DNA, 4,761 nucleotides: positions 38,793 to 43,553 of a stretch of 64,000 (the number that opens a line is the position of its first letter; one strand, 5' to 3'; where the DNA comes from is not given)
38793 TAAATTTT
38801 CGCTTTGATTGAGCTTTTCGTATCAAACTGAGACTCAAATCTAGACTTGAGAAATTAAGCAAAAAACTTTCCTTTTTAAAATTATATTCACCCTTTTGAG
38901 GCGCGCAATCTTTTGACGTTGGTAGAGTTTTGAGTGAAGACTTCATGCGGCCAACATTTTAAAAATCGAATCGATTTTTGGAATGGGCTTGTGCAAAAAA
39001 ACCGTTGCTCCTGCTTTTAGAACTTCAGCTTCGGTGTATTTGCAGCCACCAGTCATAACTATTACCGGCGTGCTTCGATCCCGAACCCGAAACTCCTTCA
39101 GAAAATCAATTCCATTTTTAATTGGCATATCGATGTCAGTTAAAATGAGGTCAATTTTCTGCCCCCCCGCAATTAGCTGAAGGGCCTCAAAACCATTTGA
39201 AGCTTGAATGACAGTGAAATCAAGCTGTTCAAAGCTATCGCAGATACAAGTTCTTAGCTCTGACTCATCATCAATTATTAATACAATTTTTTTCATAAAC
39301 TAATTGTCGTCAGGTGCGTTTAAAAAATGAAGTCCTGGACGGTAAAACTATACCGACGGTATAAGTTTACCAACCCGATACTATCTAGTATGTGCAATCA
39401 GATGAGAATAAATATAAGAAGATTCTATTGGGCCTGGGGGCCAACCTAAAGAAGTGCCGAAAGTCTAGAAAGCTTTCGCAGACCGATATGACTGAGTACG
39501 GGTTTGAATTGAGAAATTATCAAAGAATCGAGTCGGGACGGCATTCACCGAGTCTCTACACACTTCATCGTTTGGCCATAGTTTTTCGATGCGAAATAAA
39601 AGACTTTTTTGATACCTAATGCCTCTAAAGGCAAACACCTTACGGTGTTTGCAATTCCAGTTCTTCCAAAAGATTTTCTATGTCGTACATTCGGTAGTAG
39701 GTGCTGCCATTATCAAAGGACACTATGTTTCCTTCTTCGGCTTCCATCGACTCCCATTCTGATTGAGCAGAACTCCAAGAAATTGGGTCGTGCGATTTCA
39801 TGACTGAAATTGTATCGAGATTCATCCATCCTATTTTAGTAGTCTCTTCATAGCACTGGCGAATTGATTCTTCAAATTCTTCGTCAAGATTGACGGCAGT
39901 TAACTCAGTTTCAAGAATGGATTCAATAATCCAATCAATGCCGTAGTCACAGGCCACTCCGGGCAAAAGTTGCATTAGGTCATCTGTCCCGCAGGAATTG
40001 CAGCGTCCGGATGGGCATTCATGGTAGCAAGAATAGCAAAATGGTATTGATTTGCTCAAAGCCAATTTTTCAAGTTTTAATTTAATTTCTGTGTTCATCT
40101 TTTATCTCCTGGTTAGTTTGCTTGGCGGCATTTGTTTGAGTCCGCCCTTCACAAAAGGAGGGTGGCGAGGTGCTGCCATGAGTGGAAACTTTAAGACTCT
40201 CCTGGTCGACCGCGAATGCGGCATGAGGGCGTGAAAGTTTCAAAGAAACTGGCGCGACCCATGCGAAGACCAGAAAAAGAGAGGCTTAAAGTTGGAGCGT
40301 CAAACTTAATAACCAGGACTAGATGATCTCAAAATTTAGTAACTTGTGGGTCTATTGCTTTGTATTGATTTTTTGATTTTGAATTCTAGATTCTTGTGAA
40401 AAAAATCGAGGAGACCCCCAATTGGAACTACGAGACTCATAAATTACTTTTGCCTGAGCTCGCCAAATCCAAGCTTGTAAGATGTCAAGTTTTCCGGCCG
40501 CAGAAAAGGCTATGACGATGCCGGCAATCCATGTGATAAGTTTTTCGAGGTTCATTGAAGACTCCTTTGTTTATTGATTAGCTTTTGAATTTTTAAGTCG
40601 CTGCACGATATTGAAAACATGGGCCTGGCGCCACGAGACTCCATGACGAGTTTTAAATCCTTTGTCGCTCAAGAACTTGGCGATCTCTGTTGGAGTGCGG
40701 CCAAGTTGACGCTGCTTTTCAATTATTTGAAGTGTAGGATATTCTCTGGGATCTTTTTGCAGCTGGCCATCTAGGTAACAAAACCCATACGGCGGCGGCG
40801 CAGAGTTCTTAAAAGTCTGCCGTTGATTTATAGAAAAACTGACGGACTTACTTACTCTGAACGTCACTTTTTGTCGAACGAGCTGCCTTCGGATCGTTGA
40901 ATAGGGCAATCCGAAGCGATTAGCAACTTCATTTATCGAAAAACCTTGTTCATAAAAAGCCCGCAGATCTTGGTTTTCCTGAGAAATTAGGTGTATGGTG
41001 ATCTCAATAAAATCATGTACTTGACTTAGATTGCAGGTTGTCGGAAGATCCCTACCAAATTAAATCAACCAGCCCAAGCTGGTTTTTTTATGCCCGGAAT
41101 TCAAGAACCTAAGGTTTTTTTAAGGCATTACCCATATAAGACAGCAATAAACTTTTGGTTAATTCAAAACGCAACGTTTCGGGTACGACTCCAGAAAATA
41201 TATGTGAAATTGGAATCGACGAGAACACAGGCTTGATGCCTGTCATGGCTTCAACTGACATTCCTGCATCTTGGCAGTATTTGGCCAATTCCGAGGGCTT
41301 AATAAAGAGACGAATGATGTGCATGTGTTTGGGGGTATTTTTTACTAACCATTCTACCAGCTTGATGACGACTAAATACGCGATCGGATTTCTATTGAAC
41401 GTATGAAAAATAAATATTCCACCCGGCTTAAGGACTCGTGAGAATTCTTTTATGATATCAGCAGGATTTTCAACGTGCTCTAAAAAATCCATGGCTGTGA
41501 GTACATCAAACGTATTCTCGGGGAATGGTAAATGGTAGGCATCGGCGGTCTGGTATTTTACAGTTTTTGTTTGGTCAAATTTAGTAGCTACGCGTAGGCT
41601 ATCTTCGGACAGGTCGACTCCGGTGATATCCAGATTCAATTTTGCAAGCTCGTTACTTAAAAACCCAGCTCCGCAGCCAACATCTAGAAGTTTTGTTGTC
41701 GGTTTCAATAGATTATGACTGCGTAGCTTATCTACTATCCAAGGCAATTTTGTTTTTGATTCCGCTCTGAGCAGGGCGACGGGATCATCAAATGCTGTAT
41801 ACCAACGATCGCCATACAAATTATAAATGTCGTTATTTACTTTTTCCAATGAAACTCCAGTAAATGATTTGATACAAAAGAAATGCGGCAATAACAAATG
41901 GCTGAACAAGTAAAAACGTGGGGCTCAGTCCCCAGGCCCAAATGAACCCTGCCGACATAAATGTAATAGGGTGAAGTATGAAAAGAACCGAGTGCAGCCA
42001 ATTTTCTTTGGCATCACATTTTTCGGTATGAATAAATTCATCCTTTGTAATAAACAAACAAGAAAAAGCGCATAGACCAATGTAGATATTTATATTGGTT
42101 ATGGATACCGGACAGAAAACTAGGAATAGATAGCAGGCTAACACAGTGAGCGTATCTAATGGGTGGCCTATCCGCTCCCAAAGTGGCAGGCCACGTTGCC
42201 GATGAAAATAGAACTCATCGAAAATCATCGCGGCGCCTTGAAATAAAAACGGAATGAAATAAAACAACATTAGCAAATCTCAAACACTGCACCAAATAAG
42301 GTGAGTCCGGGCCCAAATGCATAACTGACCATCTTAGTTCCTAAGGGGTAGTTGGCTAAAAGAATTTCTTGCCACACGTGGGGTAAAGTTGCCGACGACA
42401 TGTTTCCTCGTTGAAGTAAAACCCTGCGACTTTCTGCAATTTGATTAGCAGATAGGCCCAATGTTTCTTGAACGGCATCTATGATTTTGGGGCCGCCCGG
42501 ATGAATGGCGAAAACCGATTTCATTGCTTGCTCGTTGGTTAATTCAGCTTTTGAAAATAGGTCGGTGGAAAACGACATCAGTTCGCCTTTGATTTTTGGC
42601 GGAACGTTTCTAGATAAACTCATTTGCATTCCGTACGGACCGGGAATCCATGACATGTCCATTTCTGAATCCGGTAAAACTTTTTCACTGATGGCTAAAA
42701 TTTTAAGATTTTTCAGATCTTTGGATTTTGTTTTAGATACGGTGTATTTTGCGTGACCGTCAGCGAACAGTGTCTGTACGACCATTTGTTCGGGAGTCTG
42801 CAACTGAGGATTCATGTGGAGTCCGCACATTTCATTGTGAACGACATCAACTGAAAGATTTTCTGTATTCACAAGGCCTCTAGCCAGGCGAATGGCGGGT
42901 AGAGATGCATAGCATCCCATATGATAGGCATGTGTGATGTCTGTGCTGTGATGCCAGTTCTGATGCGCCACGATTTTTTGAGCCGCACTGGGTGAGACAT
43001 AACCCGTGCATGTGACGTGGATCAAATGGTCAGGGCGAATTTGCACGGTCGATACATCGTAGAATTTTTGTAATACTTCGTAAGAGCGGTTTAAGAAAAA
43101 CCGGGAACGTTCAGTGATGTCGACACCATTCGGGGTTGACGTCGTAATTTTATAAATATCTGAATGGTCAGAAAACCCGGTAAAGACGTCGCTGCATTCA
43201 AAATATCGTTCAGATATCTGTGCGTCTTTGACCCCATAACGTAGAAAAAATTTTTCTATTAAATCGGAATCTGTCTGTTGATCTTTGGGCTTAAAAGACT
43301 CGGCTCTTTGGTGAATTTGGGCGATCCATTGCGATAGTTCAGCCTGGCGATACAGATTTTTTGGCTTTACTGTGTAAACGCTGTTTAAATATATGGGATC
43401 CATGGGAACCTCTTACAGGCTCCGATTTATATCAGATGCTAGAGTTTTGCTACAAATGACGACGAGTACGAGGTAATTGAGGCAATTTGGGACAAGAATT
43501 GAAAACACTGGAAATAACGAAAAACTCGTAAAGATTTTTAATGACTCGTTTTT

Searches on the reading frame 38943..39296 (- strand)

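Call 97: search_protein_families(library=pfam, proteins=[window:38943-39296:-], max_evalue=0.1)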
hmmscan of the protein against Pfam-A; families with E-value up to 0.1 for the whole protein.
window:38943-39296:- (117 aa): 2 families
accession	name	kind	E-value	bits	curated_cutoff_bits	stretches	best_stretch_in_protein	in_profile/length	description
PF00072.30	Response_reg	-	2.1e-22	79.8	30.2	1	5-111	1-106/111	Response regulator receiver domain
PF03709.21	OKR_DC_1_N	-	0.019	15.6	29.3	1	19-83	10-71/111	Orn/Lys/Arg decarboxylase, N-terminal domain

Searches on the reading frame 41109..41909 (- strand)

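Call 59: search_protein_families(library=pfam, proteins=[window:41109-41909:-], max_evalue=0.001)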
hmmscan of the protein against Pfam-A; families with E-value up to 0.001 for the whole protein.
window:41109-41909:- (266 aa): 15 families
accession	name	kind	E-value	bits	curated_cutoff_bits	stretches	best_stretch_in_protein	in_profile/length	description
PF08241.18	Methyltransf_11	-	5.3e-28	97.9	21.2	1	75-168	1-95/95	Methyltransferase domain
PF13489.12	Methyltransf_23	-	2.4e-22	79.9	27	1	68-219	20-161/164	Methyltransferase domain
PF13649.12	Methyltransf_25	-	8.5e-22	78.1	27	1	75-164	2-97/97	Methyltransferase domain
PF13847.12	Methyltransf_31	-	1.2e-21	77.4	27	1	69-172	2-113/145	Methyltransferase domain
PF08242.18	Methyltransf_12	-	3e-18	66.8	30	1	75-166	1-98/98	Methyltransferase domain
PF01209.24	Ubie_methyltran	-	1.6e-12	47.7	20.1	1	66-174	43-157/233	ubiE/COQ5 methyltransferase family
PF02353.26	CMAS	-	1.7e-11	44.4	27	1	25-174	17-170/273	Mycolic acid cyclopropane synthetase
PF07021.18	MetW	-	3.5e-09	37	21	1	65-162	8-104/193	Methionine biosynthesis protein MetW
PF06325.19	PrmA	-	1.4e-05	25.2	22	1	66-168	157-258/296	Ribosomal protein L11 methyltransferase (PrmA)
PF05175.20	MTS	-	1.8e-05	24.9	23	1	69-126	29-92/170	Methyltransferase small domain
PF03141.22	Methyltransf_29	-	6.3e-05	22.2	23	1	66-169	113-218/506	Putative S-adenosyl-L-methionine-dependent methyltransferase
PF03848.20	TehB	-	8.4e-05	22.5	20.4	1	66-165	27-129/193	Tellurite resistance protein TehB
PF08003.17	Methyltransf_9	-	0.00017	21.1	23.8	1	60-171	105-220/315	Protein of unknown function (DUF1698)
PF05401.17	NodS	-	0.00026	21.3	24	1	72-170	45-146/201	Nodulation protein S (NodS)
PF01728.25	FtsJ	-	0.0006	20.2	24.1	0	52-131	6-82/181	FtsJ-like methyltransferase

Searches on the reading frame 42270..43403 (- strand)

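Call 59: search_protein_families(library=pfam, proteins=[window:42270-43403:-], max_evalue=0.001)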
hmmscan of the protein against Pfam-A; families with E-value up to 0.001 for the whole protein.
window:42270-43403:- (377 aa): 4 families
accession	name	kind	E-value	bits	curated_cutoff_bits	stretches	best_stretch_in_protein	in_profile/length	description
PF02797.21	Chal_sti_synt_C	-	1.4e-18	67.8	27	1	239-373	6-146/151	Chalcone and stilbene synthases, C-terminal domain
PF00195.25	Chal_sti_synt_N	-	3.3e-06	27.1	27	1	126-219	123-218/225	Chalcone and stilbene synthases, N-terminal domain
PF08541.16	ACP_syn_III_C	-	6.1e-06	26.7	26.6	1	297-376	13-90/90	3-Oxoacyl-[acyl-carrier-protein (ACP)] synthase III C terminal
PF08392.18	FAE1_CUT1_RppA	-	0.00074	19.4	27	0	115-228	95-209/290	FAE1/Type III polyketide synthase-like protein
